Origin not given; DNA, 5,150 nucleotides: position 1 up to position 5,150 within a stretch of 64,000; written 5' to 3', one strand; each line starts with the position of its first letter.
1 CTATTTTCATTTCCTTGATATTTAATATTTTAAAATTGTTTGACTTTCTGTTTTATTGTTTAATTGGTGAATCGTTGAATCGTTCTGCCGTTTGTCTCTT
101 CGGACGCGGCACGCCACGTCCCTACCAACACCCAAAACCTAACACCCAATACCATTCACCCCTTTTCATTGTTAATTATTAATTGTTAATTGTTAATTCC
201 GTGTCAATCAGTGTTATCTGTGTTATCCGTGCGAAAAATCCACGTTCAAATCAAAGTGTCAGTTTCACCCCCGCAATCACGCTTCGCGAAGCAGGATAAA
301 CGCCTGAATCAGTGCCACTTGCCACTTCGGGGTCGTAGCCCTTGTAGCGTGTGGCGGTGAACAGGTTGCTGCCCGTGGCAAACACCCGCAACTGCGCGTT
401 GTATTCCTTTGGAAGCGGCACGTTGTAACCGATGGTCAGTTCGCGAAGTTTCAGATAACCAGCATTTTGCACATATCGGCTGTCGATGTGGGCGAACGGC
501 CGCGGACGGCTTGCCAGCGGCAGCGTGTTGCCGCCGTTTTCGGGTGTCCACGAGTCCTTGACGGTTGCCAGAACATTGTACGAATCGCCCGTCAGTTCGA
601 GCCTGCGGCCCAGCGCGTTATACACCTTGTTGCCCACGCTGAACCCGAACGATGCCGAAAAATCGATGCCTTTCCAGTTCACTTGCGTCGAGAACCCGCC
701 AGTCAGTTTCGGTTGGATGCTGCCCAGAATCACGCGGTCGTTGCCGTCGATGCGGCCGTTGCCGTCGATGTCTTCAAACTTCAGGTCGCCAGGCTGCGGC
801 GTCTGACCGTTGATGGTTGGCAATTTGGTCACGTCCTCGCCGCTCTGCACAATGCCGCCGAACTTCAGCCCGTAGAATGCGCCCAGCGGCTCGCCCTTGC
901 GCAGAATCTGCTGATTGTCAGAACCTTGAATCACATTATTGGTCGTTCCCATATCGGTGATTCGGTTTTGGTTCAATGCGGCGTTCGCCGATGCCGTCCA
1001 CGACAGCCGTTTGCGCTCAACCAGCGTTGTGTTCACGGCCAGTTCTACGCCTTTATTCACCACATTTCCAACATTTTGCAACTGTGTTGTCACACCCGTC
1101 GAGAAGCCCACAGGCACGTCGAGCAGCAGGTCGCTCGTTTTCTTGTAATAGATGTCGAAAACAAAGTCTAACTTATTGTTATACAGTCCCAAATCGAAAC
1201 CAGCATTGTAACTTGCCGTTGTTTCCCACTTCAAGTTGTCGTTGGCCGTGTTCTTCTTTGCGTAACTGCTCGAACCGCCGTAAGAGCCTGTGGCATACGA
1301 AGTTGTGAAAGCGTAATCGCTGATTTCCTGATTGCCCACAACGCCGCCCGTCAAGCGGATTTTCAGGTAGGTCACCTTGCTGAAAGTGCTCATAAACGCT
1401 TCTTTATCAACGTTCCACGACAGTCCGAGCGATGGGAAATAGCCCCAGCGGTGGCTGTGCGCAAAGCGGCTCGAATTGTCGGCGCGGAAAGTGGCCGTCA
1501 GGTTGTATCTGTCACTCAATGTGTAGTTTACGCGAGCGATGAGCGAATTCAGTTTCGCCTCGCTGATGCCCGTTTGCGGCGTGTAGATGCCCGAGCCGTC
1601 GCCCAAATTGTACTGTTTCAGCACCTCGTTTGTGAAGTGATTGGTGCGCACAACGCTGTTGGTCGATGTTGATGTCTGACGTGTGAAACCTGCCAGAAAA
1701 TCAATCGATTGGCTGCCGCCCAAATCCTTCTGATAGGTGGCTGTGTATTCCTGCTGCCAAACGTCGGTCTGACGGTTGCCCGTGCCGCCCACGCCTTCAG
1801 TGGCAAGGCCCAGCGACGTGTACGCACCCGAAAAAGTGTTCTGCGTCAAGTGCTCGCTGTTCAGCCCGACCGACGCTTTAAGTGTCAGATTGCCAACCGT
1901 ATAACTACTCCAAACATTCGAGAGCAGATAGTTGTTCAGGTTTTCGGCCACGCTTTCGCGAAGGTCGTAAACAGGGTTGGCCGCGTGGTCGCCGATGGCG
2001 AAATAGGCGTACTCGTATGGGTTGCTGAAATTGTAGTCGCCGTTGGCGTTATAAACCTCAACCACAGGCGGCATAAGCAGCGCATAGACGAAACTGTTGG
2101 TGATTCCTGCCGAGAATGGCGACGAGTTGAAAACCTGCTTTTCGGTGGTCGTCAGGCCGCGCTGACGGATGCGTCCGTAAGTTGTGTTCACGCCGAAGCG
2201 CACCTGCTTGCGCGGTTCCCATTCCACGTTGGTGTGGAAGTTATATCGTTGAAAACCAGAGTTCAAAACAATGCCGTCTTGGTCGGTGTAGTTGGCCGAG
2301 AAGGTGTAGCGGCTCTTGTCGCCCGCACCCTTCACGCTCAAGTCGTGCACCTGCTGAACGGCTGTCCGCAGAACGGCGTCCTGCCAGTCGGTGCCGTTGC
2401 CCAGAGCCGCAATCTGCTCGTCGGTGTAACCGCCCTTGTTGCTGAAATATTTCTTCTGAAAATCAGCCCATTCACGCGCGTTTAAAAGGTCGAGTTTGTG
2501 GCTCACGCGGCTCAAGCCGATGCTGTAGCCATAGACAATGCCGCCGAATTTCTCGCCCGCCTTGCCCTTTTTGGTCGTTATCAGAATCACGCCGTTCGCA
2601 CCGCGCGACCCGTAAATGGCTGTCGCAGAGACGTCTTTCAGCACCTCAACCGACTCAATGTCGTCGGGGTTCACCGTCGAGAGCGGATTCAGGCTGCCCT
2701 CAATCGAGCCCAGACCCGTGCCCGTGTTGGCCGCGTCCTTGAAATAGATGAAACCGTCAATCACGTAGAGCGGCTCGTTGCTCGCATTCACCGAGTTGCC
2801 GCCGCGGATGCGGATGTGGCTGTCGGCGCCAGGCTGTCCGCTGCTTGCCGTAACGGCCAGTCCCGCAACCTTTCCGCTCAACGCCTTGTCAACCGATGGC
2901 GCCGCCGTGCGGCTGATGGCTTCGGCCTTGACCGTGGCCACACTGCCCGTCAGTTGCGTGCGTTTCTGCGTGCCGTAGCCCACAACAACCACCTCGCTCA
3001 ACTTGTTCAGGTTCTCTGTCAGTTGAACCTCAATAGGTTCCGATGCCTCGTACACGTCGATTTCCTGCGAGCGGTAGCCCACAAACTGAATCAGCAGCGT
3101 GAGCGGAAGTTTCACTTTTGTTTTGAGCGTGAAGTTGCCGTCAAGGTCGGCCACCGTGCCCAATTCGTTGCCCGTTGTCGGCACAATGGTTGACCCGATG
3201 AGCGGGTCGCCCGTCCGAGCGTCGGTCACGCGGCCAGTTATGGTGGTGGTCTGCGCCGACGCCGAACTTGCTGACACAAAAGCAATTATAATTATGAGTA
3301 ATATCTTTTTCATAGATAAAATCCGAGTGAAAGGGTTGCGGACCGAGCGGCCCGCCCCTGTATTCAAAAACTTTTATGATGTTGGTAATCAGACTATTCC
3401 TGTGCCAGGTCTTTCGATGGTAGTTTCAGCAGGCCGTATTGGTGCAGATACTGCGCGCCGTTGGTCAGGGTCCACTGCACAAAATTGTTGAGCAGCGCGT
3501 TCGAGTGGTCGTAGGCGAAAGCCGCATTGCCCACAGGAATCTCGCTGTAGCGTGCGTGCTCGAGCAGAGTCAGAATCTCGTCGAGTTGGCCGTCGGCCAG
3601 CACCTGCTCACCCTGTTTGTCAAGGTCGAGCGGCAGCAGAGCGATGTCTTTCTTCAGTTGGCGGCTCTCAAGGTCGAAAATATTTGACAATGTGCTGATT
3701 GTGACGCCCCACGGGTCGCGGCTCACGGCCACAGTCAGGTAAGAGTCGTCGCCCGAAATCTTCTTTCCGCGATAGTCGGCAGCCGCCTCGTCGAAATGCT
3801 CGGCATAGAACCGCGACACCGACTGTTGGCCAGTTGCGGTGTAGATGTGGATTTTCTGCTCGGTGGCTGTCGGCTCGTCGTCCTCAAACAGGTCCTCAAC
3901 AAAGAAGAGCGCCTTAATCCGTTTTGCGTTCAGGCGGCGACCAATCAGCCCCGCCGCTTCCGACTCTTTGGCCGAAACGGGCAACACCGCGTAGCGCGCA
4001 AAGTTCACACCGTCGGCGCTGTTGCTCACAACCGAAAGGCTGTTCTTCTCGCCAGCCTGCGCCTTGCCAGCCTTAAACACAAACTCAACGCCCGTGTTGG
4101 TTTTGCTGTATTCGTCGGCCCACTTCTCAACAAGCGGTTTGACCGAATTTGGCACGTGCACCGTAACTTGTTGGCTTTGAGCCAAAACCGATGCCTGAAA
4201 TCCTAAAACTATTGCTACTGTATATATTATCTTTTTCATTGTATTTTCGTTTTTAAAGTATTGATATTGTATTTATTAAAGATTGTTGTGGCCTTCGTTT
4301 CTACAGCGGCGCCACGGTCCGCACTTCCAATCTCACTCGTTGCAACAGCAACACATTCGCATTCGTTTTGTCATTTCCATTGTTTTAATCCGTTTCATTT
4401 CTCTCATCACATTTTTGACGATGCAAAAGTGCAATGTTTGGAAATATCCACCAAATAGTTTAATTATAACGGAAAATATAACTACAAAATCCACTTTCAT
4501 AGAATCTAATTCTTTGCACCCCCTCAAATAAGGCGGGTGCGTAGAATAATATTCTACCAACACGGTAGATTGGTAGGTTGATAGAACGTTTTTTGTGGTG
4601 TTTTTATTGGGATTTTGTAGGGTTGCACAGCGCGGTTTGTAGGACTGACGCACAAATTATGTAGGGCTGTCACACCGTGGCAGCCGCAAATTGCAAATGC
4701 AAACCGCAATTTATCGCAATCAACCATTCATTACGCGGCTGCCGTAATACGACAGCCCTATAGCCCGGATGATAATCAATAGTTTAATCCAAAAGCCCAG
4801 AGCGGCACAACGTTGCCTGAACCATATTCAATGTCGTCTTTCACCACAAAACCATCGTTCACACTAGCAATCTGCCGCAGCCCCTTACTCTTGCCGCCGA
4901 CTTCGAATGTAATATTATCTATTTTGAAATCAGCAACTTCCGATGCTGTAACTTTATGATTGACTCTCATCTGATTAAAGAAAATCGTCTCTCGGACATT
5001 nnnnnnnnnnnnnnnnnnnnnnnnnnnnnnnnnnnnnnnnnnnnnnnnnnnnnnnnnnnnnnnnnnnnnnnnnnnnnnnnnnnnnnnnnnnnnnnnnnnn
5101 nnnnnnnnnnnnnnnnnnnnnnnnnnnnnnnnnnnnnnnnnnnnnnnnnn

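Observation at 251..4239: PstS-fold binding protein leading a SusC-type receptor operon, with no ABC permease or ATPase and no adjacent SusD: possible sulfur-compound uptake system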

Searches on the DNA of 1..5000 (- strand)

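Call 13: search_rna_families(source=window, start=1, end=5000, threshold=evalue, max_evalue=1)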
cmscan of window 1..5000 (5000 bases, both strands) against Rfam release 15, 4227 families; matches with E-value up to 1: 1.
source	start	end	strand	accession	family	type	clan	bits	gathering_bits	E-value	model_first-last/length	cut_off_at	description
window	4664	4758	-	RF00711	mir-449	Gene; miRNA;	CL00087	29.7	60.4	0.0011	1-86/86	no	mir-449 microRNA precursor family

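Call 44: search_rna_families(sources=[L052, L044, L043, L005, L066, L063, L011], threshold=gathering)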
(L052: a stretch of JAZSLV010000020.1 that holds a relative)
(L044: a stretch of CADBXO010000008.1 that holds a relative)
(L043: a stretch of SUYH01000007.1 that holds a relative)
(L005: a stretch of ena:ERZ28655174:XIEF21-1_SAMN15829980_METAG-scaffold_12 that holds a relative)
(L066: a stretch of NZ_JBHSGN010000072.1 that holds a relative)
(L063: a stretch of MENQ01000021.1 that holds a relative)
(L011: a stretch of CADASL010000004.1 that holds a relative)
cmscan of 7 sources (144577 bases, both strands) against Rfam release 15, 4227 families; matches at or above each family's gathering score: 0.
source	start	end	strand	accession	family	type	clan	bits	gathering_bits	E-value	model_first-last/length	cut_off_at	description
